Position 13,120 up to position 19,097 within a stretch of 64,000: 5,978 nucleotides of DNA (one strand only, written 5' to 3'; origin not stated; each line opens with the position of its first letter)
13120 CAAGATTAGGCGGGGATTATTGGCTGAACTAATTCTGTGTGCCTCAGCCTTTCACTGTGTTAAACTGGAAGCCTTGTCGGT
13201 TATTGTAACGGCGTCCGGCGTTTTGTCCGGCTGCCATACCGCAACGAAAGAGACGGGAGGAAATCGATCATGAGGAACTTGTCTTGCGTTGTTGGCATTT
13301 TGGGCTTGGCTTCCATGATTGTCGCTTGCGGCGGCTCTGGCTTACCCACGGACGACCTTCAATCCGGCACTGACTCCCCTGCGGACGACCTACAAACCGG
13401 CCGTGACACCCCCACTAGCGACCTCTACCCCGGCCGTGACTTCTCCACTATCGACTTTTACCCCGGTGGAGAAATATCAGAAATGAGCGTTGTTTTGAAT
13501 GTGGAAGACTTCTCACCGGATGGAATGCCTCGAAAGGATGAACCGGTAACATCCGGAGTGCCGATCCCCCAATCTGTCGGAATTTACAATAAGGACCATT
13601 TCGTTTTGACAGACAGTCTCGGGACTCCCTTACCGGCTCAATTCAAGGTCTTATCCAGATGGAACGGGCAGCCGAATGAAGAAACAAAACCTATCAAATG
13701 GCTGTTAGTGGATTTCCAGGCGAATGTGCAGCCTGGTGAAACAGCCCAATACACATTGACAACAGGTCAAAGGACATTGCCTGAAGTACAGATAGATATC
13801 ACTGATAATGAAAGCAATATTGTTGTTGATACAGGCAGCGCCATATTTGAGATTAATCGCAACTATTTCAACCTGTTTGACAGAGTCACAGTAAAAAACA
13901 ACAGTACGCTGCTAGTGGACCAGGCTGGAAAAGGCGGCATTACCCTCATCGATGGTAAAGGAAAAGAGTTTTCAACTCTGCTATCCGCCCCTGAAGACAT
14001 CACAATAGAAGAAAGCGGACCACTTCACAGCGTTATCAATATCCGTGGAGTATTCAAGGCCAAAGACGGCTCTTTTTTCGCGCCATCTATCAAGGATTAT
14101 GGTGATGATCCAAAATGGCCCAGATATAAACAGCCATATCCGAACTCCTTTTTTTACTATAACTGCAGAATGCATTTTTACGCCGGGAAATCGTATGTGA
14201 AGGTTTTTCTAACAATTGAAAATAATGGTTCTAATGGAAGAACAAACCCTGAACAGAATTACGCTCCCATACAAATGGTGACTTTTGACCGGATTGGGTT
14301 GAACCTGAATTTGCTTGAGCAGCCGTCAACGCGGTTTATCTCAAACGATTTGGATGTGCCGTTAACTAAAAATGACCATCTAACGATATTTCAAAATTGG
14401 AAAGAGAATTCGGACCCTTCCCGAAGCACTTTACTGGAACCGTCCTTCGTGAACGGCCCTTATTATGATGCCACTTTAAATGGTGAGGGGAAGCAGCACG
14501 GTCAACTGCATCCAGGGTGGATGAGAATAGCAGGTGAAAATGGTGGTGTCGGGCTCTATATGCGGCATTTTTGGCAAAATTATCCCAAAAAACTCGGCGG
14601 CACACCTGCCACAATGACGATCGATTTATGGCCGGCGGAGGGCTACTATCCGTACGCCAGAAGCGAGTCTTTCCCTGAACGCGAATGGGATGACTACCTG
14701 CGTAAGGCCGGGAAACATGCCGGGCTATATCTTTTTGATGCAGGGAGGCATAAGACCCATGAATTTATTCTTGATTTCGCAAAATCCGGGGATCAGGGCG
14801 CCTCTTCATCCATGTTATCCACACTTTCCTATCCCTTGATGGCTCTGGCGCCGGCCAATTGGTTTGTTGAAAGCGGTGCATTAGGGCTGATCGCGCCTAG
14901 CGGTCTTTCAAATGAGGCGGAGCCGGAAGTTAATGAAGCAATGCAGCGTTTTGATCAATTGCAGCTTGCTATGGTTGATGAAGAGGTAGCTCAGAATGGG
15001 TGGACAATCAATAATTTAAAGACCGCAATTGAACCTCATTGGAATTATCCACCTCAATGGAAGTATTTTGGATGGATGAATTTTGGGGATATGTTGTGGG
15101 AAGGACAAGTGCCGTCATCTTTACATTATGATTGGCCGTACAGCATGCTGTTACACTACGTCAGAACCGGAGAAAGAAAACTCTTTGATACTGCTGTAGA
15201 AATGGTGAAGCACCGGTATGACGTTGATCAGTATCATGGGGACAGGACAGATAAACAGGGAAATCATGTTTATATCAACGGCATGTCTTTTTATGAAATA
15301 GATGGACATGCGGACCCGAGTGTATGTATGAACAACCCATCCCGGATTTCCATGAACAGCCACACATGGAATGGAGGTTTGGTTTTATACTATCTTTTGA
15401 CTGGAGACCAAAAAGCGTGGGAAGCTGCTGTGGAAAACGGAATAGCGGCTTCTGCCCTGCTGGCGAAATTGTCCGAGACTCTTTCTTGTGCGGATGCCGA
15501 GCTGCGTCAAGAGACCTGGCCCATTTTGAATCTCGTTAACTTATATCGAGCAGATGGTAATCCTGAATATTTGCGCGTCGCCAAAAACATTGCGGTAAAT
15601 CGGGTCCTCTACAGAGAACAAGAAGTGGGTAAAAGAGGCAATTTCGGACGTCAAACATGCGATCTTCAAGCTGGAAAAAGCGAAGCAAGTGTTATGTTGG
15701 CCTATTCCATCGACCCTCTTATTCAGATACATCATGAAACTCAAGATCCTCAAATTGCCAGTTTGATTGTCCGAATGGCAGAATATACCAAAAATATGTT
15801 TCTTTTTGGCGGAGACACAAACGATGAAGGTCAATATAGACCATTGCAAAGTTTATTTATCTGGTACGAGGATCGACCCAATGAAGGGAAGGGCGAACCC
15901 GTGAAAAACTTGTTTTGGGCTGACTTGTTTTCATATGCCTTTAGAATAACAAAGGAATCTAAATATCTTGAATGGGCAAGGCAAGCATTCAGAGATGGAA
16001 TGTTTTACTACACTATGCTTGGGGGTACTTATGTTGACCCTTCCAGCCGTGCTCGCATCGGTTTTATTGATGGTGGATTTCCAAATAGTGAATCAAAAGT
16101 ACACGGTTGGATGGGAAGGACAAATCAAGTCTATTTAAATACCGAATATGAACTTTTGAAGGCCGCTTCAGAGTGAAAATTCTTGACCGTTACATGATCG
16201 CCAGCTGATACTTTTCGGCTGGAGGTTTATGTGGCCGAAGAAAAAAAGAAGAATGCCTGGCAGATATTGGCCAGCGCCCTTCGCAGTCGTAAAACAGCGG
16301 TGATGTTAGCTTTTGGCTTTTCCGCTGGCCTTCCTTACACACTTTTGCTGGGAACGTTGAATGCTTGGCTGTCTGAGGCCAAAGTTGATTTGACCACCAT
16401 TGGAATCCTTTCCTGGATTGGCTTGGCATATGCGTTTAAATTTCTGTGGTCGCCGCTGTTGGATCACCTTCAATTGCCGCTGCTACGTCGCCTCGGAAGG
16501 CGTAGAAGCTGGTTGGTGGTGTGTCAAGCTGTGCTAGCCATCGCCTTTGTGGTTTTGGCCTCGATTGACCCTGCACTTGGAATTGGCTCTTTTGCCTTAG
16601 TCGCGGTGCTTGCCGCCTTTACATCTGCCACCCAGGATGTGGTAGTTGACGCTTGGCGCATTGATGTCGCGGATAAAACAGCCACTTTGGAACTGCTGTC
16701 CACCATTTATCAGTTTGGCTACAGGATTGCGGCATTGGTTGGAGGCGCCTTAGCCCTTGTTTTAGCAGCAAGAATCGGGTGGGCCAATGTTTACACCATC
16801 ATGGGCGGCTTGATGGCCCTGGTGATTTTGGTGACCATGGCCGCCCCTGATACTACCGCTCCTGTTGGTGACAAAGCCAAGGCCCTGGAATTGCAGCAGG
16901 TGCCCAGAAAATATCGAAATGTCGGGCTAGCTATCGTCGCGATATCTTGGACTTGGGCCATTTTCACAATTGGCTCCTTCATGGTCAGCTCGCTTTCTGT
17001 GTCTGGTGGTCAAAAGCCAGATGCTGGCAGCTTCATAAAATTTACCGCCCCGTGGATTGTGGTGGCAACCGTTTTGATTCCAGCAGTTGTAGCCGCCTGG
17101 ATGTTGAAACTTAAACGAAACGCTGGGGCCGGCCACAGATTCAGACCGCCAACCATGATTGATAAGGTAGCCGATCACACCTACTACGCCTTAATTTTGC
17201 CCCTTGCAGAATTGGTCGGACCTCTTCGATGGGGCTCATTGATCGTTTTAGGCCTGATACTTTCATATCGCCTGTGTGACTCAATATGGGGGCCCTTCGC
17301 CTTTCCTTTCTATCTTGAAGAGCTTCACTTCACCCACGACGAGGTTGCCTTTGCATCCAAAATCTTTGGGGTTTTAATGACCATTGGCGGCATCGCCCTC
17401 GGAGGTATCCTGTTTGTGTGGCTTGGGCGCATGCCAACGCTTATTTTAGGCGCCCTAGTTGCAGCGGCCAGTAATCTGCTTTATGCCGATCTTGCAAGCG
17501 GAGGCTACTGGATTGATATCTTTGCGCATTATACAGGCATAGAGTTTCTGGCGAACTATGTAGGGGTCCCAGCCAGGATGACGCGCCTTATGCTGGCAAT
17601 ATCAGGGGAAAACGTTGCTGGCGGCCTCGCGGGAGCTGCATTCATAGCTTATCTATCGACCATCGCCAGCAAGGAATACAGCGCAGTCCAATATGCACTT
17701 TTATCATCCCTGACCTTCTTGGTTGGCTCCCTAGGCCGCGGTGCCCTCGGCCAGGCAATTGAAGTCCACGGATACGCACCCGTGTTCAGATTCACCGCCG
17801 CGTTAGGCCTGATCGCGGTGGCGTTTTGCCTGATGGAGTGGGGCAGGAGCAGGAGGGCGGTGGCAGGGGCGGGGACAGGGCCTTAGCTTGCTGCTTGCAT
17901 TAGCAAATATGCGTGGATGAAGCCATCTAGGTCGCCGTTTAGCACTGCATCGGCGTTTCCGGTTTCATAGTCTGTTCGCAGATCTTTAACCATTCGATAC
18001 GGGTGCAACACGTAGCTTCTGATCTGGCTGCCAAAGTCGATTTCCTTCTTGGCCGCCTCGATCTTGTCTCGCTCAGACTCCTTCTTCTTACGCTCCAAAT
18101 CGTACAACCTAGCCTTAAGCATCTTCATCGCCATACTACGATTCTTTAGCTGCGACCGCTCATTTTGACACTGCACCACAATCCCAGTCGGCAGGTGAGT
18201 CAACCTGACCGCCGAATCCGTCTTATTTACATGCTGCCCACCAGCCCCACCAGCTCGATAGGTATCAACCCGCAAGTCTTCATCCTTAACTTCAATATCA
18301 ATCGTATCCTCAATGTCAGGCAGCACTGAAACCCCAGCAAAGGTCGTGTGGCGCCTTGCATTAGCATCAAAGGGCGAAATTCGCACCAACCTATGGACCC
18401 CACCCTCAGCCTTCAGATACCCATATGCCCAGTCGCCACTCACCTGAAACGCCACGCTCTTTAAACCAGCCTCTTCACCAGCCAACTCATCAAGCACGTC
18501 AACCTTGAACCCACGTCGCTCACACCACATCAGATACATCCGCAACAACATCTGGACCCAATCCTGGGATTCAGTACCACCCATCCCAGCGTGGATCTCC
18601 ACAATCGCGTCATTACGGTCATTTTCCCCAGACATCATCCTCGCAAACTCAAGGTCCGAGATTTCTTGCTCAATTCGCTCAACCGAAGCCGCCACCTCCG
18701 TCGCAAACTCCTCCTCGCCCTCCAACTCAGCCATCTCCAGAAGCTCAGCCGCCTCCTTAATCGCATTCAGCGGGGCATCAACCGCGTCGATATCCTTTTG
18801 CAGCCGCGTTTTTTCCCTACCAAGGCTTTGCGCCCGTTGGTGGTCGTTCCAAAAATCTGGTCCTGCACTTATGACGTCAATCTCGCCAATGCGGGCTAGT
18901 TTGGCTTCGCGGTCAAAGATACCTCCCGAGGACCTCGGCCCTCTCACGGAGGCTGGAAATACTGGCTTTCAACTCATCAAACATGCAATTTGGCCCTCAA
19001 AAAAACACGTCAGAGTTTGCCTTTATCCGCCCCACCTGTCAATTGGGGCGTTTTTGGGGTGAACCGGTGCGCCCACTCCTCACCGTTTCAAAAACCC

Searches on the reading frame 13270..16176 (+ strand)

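Call 6: search_protein_families(library=pfam, proteins=[window:13270-16176:+], max_evalue=0.01)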
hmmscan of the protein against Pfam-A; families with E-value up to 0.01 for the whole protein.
window:13270-16176:+ (968 aa): 2 families
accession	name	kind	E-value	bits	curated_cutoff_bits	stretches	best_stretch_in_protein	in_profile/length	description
PF21345.3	PcRGLX_2nd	-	2.8e-08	33.6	23.5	1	409-443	240-274/360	PcRGLX-like protein central beta sandwich domain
PF07944.18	Beta-AFase-like_GH127_cat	-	5.4e-07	29.4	24.9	1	700-841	130-243/376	Beta-L-arabinofuranosidase, GH127 catalytic domain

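Call 7: search_protein_families(library=ncbifam, proteins=[window:13270-16176:+], max_evalue=0.01)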
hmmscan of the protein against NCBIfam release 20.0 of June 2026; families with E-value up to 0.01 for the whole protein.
window:13270-16176:+ (968 aa): 0 families

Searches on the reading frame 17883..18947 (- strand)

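Call 8: search_protein_families(library=pfam, proteins=[window:17883-18947:-], max_evalue=0.001)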
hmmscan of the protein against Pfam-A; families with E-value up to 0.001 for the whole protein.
window:17883-18947:- (354 aa): 3 families
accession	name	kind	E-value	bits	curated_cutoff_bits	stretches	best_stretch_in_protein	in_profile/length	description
PF03462.23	PCRF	-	7.9e-55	186.1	24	1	19-206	4-194/194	PCRF domain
PF00472.26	RF-1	-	6e-44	149.1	35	1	215-324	2-116/116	RF-1 domain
PF00512.31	HisKA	-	0.00083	19.8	26.9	0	59-106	16-65/66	His Kinase A (phospho-acceptor) domain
